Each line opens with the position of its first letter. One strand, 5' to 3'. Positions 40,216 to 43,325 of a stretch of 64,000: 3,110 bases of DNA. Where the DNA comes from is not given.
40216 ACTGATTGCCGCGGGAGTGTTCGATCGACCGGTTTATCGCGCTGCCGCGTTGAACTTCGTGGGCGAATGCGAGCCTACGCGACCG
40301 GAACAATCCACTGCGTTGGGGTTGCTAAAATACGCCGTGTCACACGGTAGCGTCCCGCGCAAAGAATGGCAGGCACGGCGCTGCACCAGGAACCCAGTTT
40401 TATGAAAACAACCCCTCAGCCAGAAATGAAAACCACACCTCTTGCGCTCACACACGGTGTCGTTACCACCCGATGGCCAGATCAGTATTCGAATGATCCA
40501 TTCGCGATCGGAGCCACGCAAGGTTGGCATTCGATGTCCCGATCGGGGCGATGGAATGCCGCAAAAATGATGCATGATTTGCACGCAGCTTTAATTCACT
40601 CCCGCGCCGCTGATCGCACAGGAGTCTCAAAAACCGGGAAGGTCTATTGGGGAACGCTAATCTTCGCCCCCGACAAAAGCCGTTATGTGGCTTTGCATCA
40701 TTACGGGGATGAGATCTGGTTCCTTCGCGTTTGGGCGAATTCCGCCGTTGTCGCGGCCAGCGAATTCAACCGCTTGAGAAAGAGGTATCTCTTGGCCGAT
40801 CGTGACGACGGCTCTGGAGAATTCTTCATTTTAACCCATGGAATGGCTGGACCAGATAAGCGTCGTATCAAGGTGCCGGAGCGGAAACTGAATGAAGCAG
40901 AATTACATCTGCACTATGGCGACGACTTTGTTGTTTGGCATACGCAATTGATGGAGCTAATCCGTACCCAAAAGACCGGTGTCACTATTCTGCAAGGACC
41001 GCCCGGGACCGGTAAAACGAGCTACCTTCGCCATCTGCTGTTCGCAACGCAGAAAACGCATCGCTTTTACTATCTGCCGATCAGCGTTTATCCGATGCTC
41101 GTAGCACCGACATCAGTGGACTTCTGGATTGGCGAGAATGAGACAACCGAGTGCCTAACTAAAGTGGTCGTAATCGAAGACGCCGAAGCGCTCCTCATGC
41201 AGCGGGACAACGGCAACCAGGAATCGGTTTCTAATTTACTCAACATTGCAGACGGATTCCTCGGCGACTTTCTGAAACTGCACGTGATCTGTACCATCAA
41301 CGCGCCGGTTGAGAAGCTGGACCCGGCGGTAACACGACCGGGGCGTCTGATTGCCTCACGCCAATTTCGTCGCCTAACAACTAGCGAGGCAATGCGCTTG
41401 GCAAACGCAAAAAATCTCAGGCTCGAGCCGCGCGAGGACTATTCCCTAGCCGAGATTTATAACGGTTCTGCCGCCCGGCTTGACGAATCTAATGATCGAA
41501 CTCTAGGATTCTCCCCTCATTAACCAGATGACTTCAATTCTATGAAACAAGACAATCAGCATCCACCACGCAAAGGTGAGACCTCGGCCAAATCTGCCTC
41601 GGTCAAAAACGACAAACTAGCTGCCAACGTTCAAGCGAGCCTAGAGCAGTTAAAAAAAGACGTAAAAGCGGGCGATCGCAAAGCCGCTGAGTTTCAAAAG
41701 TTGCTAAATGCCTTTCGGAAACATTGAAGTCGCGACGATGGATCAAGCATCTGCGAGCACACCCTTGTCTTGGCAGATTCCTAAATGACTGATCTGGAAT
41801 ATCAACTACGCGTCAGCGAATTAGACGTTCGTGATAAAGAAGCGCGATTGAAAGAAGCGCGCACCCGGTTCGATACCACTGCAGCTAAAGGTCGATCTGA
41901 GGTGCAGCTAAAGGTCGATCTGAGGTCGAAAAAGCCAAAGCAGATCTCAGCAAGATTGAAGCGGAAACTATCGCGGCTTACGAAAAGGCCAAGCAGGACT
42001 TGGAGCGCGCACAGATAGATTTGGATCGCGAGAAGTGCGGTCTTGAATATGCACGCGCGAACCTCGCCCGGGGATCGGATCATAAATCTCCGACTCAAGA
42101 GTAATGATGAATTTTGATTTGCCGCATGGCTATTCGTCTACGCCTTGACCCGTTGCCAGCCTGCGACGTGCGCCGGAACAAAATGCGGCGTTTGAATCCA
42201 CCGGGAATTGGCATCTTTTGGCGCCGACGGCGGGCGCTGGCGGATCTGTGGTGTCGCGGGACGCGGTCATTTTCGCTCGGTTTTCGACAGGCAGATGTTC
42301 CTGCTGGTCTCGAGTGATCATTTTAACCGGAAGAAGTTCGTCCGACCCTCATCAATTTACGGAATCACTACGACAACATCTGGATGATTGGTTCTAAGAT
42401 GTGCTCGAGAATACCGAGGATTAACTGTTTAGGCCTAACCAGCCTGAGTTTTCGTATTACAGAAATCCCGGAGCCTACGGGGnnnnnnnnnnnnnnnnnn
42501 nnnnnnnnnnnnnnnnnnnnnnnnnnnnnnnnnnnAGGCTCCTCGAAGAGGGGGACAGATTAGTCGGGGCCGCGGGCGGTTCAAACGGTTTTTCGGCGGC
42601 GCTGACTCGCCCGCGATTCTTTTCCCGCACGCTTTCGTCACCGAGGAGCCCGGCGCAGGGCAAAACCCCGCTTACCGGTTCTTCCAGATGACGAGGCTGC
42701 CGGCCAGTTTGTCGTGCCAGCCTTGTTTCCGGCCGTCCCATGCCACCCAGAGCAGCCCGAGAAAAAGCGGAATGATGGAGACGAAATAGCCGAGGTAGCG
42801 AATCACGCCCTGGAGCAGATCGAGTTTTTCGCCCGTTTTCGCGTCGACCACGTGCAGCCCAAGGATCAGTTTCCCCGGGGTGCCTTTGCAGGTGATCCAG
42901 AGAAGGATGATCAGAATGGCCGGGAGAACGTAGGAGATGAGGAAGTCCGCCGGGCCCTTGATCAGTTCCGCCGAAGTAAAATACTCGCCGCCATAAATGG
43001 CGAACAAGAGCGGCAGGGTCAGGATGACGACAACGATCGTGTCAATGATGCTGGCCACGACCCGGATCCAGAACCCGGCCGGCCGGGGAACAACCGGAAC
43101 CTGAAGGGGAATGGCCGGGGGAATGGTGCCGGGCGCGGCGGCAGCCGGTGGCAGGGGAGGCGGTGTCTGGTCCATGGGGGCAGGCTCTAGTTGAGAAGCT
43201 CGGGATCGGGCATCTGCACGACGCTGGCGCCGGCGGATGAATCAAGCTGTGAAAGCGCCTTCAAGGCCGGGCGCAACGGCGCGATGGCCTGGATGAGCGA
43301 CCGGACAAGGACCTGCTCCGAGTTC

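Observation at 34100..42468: AT-rich island of about 8.4 kb at the 3' end of tRNA-Asp carrying only uncharacterised ATPase/nuclease operons (candidate novel conflict/defence locus)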

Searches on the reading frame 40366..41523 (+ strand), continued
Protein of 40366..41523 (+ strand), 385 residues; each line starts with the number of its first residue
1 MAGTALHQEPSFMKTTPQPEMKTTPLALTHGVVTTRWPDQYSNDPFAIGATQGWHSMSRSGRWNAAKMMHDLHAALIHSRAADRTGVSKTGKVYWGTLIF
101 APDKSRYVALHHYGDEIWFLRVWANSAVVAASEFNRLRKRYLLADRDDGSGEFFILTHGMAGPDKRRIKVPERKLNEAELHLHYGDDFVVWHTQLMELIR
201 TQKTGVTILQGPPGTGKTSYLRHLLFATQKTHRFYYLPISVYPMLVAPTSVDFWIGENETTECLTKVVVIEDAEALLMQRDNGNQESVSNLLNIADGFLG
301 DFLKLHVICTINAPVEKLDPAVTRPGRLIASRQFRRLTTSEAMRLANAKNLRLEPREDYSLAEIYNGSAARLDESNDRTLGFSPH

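Call 52: find_encoding_contigs(protein=P0139, flank=10000, max_places=2)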
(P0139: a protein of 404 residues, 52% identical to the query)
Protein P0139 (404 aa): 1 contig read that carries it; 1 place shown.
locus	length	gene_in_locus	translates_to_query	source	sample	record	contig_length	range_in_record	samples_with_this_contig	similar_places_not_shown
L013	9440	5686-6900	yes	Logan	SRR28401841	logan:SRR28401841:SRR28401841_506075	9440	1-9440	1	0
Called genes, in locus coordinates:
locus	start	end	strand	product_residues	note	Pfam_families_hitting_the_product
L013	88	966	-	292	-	-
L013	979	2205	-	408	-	PF00753:Lactamase_B, PF12706:Lactamase_B_2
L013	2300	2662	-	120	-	-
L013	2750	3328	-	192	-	-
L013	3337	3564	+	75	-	-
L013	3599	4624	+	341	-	-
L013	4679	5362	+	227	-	-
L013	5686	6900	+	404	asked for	PF00004:AAA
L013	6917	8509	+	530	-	PF11074:DUF2779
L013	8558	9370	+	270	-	PF00756:Esterase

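Call 53: find_encoding_contigs(protein=P0143, flank=10000, max_places=2)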
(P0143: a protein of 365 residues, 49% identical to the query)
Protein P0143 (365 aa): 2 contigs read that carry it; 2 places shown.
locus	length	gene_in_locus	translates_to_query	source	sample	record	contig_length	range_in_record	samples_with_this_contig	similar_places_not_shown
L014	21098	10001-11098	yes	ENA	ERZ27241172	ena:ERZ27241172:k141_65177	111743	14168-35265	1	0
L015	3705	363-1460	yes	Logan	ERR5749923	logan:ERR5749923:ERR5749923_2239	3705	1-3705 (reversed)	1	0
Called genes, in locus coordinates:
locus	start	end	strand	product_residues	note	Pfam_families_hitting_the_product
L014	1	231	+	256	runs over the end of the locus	-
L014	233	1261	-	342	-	PF12760:Zn_ribbon_IS1595, PF12762:DDE_Tnp_IS1595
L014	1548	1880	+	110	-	-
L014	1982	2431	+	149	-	-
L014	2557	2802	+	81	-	-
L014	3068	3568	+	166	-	PF08818:DUF1801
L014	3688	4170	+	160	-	-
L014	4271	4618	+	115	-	-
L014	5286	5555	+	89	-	-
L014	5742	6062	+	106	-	-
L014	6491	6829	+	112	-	PF00903:Glyoxalase (faint), PF18029:Glyoxalase_6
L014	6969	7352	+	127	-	PF00903:Glyoxalase (weak)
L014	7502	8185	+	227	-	PF02517:Rce1-like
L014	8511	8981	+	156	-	PF14534:DUF4440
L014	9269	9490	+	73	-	PF03160:Calx-beta (weak)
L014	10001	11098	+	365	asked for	PF00004:AAA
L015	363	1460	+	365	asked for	PF00004:AAA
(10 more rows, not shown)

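Call 63: search_protein_families(library=padloc, proteins=[L012:4149-5198:+, L013:4679-5362:+, L012:2368-2982:-], max_evalue=0.01)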
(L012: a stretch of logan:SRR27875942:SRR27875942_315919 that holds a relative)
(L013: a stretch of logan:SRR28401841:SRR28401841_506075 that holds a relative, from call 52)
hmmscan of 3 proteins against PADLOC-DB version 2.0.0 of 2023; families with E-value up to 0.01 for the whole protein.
L012:4149-5198:+ (349 aa): 0 families

L013:4679-5362:+ (227 aa): 0 families

L012:2368-2982:- (204 aa): 0 families

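Call 72: predict_structure(alignment_id=A2)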
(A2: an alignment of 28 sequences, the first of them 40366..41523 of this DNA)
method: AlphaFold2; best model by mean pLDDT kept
length: 385 residues; sequences in the alignment: 28
mean_pLDDT: 81.8   pTM: 0.71
mean pLDDT of the five models: 81.8, 81.2, 80.0, 78.4, 78.3
residues with pLDDT >= 90: 171; 70-90: 139; 50-70: 29; < 50: 46
segments of 3 or more residues with pLDDT < 50: 1-9, 11-31, 370-385
pLDDT, mean of each block of 10 residues (from residue 1): 43 45 44 57 71 89 94 95 63 85 95 86 95 97 86 88 86 80 91 93 92 93 92 92 83 87 91 86 80 83 91 88 88 94 92 92 77 45 40
secondary structure, 60 per line:
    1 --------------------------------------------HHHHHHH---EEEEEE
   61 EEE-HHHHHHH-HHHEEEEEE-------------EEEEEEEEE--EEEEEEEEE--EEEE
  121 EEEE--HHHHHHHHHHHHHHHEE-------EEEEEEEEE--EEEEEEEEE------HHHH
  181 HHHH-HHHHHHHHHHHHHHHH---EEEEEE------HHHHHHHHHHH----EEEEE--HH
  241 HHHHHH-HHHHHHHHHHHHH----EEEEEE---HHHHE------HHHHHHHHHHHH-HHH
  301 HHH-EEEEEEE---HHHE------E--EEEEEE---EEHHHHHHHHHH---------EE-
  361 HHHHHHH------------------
elements in order: H45-51 E55-63 H65-71 E76-81 E95-103 E106-114 E117-124 H127-141 E151-159 E162-170 H177-184 H186-201 E205-210 H217-227 E232-236 H239-246 H248-260 E265-270 H274-277 H285-296 H298-303 E305-311 E328-333 H339-348 H361-367
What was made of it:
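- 40402..41523 (+): Bcs1-like AAA+ ATPase: an N-terminal beta-rich domain followed by a classical AAA domain. Its start overlaps the FtsA-like stop as ATGA. AF2 mean pLDDT 81.8 (call 72).
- On Bcs1-like AAA+ ATPases: Residues 1-31 are predicted with low confidence and no TM helix is evident (call 72).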

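Call 76: fold_search(model_id=the predicted structure, library=pdb)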
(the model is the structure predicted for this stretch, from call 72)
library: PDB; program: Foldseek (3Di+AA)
matches with E <= 10: 1411; with E <= 0.001: 832
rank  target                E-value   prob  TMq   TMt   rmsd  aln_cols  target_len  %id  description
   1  8tp1_A                9.2e-13  1.00  0.45  0.42   8.9       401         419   16  ATP-2 state of Bcs1 (C7 symmetrized) (released 2024-06-05)
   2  9gsn_A                3.7e-12  1.00  0.44  0.44   9.4       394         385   15  Structure of the ATPgS-S1 state of the heptameric Bcs1 AAA-ATPase (released 2025-06-04)
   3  8t5u_A                6.3e-12  1.00  0.41  0.43   8.5       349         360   17  ATP-1 state of Bcs1 (C7 symmetrized) (released 2024-06-05)
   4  9gs2_A                2.0e-11  1.00  0.41  0.42  13.0       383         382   15  Structure of the Rieske bound Apo1 state of the heptameric Bcs1 AAA-ATPase (released 2025-06-04)
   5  6uks_A                7.9e-11  1.00  0.48  0.51   7.9       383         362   15  ATPgammaS bound mBcs1 (released 2020-02-05)
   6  6ukp_A                8.4e-11  1.00  0.34  0.35  14.9       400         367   14  Apo mBcs1 (released 2020-02-12)
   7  8tby_A                3.5e-10  1.00  0.39  0.40  13.3       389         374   14  Apo Bcs1, unsymmetrized (released 2024-06-05)
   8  9pf1_C                5.4e-10  1.00  0.36  0.36  13.5       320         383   17  Nub1/Fat10-processing human 26S proteasome with Rpt4 at top of spiral staircase (AAA+ motor locally refined) (released 2025-11-19)
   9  8t14_A                5.7e-10  1.00  0.36  0.35  14.6       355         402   14  ADP-bound Bcs1 (C7 symmetrized) (released 2024-06-05)
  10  9e8g_D                6.1e-10  1.00  0.34  0.34  12.3       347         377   17  Nub1/Fat10-processing human 26S proteasome bound to Txnl1 with Rpt5 at top of spiral staircase (released 2024-12-04)
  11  8t7u_A                9.8e-10  1.00  0.37  0.36  13.4       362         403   15  ADP-bound Bcs1 (unsymmetrized) (released 2024-06-05)
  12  6sh5_A                9.8e-10  1.00  0.36  0.41  10.6       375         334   12  Structure of the Apo2 state of the heptameric Bcs1 AAA-ATPase (released 2020-02-05)
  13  8xqw_F                1.1e-09  1.00  0.32  0.19  58.4       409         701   14  Cryo-EM structure of the Ycf2-FtsHi motor complex from Chlamydomonas reinhardtii in AMPPNP bound state (released 2024-09-11)
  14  9e8k_D                1.3e-09  1.00  0.35  0.36  12.7       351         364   17  Nub1/Fat10-processing human 26S proteasome with Rpt6 at top of spiral staircase (AAA+ motor locally refined) (released 2024-12-04)
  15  9e8k_C                1.3e-09  1.00  0.35  0.37  11.4       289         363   18  Nub1/Fat10-processing human 26S proteasome with Rpt6 at top of spiral staircase (AAA+ motor locally refined) (released 2024-12-04)
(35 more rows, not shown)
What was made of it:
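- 40402..41523 (+): Top PDB fold matches are Bcs1, E 9e-13 over 350-400 columns (call 76).
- Closest known: Bcs1. Same: Bcs1 gives the best full-length structural matches in PDB (call 76).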

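Call 85: search_protein_families(library=pfam, proteins=[L013:2300-2728:-], max_evalue=0.01)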
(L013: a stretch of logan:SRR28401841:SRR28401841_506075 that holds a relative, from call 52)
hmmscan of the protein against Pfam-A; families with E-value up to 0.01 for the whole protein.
L013:2300-2728:- (142 aa): 0 families

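Call 86: search_protein_families(library=padloc, proteins=[L013:2300-2728:-], max_evalue=0.01)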
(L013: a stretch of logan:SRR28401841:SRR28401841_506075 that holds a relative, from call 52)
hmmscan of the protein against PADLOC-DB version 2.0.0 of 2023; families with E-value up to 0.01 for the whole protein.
L013:2300-2728:- (142 aa): 0 families

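Call 96: find_related_loci(query=A2, collection=viral_contigs, flank=6000)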
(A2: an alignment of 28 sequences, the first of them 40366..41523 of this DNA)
Query A2 (385 aa) in viral_contigs; peptide patterns used: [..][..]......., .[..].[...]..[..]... (x = any residue, [..] = any of these).
563 stretches matched a pattern; 72 encode a relative of the query (tblastn E <= 1e-3); 72 distinct loci.
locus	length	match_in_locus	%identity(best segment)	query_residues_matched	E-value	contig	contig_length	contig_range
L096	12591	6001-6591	40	182-371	1e-35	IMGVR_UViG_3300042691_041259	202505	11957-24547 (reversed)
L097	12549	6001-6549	31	177-368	9e-28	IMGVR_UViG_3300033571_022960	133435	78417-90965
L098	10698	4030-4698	30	152-382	9e-25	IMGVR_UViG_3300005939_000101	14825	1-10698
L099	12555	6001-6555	36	183-365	9e-25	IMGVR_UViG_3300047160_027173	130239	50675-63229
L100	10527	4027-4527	36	206-365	1e-24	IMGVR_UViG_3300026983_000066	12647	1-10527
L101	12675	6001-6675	30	151-382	1e-22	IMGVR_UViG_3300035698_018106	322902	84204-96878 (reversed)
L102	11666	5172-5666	35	206-371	1e-22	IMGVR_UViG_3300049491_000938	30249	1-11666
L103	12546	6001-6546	30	175-366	1e-21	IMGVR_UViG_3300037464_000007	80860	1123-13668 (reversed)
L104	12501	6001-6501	32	206-382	4e-21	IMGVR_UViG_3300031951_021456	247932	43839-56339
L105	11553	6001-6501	32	206-382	4e-21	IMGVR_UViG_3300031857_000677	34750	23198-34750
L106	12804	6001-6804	30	103-365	5e-21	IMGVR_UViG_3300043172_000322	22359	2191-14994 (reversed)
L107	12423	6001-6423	36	206-345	1e-20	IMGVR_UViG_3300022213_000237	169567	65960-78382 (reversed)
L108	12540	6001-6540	30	194-383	1e-20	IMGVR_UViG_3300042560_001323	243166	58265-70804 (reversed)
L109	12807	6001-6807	28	103-365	2e-20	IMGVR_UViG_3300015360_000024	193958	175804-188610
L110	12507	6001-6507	32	205-382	2e-20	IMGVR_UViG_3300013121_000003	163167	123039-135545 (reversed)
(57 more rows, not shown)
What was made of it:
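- Tried and rejected: Viral relatives of the AAA+ share mostly the AAA domain, at 26-44% identity (call 96).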

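Call 101: search_dna_similar(query=window:40366-41523:+, collection=plasmids, mode=protein, max_evalue=1e-10, max_rows=20)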
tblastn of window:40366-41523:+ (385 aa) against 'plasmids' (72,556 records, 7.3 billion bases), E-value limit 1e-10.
Records with a match: 2; places in all: 2; records where one place covers at least 80% of the query: 0.
Best place of each record, by identity: <60% 2.
By first word of the organism name: Bernardetia 1; Persicobacter 1.
By predicted mobility (MOB-suite, as given by PLSDB): non-mobilizable 2.
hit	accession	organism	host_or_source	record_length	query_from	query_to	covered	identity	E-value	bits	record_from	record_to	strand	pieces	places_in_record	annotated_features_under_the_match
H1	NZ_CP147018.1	Bernardetia sp. Wsw4-3y2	Red alga,Red algae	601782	165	366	52%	33.2%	2e-26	118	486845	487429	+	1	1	AAA family ATPase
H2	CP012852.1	Persicobacter sp. JZB09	cell culture,soil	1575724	184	382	52%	33.2%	2e-25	115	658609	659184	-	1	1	none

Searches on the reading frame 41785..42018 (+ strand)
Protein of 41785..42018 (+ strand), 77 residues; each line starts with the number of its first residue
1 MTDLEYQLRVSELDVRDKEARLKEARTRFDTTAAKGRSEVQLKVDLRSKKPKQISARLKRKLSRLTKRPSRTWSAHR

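Call 6: search_protein_families(library=pfam, proteins=[window:41785-42018:+], max_evalue=0.1)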
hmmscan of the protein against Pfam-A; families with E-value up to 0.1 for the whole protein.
window:41785-42018:+ (77 aa): 2 families
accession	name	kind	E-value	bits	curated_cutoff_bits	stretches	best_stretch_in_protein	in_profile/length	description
PF08988.15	T3SS_needle_E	-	0.0015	19.2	22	1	1-38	1-39/67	Type III secretion system, cytoplasmic E component of needle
PF25026.1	Asd-4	-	0.093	13.3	29.1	0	6-67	27-78/80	Asd-4-like domain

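Call 113: list_cluster_members(proteins=[window:41785-42018:+, window:42114-42317:+, window:35396-37021:-, window:35396-37051:-, window:40402-41523:+, window:35396-37018:-])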
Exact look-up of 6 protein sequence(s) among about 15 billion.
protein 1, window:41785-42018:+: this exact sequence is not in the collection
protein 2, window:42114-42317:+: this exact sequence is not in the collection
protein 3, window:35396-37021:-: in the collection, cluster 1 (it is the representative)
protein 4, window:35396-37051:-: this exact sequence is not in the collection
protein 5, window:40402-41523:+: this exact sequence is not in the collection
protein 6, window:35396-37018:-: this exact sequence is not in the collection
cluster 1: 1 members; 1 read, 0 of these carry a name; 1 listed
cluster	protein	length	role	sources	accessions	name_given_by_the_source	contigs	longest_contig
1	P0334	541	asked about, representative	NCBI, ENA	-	-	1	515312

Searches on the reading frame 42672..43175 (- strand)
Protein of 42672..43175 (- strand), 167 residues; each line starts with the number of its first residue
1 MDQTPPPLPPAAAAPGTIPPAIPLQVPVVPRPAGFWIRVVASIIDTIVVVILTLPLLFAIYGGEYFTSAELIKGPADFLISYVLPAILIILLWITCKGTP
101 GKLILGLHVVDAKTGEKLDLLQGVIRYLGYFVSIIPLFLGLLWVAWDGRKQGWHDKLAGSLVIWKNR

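Call 99: search_protein_families(library=pfam, proteins=[window:42672-43175:-], max_evalue=0.01)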
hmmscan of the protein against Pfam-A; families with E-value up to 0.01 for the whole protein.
window:42672-43175:- (167 aa): 1 family
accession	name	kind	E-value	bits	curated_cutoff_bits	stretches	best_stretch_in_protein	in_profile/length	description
PF06271.18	RDD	-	7.3e-26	91.5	24.1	1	32-159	1-137/137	RDD family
